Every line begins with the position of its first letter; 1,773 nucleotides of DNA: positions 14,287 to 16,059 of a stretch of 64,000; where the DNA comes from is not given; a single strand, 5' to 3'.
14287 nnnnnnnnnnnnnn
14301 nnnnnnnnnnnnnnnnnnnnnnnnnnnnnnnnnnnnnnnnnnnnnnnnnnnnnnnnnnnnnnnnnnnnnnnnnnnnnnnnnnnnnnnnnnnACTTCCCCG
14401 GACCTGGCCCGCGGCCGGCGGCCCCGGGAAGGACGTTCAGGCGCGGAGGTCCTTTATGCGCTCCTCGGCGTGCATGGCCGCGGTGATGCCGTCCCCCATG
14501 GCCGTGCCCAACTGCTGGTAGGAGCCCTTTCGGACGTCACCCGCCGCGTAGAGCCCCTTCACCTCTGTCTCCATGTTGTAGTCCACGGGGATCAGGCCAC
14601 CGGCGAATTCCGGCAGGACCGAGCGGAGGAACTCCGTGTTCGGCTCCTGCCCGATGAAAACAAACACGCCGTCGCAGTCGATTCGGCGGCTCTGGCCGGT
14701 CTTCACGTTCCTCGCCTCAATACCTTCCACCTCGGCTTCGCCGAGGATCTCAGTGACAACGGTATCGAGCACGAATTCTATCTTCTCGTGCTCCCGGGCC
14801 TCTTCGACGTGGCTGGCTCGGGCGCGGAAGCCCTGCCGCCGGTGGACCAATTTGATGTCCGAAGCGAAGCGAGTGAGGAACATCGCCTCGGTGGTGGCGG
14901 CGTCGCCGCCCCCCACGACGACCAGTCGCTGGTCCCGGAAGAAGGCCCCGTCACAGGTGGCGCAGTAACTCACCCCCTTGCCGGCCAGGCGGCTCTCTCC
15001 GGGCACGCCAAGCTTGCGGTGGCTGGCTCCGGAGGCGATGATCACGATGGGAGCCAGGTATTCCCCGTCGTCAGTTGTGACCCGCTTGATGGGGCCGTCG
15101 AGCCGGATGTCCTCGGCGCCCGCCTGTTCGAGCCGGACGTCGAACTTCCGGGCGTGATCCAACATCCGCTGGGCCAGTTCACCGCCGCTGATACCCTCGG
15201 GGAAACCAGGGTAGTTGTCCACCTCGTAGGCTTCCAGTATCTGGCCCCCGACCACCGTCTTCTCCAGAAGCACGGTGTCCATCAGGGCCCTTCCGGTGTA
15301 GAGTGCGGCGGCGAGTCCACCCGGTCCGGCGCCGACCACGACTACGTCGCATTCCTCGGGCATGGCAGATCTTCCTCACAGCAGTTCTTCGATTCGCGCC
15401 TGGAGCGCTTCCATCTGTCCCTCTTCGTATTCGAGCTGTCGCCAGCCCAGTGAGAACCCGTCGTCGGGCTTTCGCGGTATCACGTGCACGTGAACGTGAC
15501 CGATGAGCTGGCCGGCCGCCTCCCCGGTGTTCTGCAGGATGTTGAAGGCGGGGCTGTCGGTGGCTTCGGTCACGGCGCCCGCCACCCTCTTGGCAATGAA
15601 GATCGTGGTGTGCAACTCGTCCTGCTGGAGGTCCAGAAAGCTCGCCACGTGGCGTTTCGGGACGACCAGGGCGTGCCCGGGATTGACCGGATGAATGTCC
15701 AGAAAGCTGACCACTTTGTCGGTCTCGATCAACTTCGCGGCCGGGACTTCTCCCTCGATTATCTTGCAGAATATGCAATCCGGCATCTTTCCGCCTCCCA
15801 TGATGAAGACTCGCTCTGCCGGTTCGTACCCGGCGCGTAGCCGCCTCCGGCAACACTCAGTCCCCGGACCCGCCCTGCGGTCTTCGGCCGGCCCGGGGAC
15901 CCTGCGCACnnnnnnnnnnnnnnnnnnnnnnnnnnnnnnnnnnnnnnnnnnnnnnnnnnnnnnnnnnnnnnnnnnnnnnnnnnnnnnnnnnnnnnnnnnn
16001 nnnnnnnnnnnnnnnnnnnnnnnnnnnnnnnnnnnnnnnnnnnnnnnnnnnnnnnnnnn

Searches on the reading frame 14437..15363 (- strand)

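Call 17: search_protein_families(library=pfam, proteins=[window:14437-15363:-], max_evalue=0.0001)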
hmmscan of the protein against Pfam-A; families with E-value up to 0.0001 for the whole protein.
window:14437-15363:- (308 aa): 6 families
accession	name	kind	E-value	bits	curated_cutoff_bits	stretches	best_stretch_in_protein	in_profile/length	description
PF07992.20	Pyr_redox_2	-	3.5e-50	171.5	26.1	1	6-292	2-291/291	Pyridine nucleotide-disulphide oxidoreductase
PF13738.12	Pyr_redox_3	-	2.2e-22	80.2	30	1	84-275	105-305/305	Pyridine nucleotide-disulphide oxidoreductase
PF00070.33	Pyr_redox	-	6.9e-11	42.9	22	1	146-217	1-79/82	Pyridine nucleotide-disulphide oxidoreductase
PF00890.30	FAD_binding_2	-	5.9e-07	29.5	20.4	0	6-40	1-36/414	FAD binding domain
PF01134.28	GIDA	-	5e-06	26.3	22.1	0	6-35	1-30/391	Glucose inhibited division protein A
PF01946.23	Thi4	-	8e-06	25.7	26.2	1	4-40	17-54/235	Thi4 family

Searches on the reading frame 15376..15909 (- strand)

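Call 18: search_protein_families(library=pfam, proteins=[window:15376-15909:-], max_evalue=0.0001)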
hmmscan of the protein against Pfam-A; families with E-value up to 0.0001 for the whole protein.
window:15376-15909:- (177 aa): 2 families
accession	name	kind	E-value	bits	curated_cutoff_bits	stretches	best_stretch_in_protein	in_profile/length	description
PF01230.28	HIT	-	2.9e-24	86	21.5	1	53-148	2-97/98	HIT domain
PF11969.13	DcpS_C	-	4.5e-14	53.3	24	1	45-145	2-101/114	Scavenger mRNA decapping enzyme C-term binding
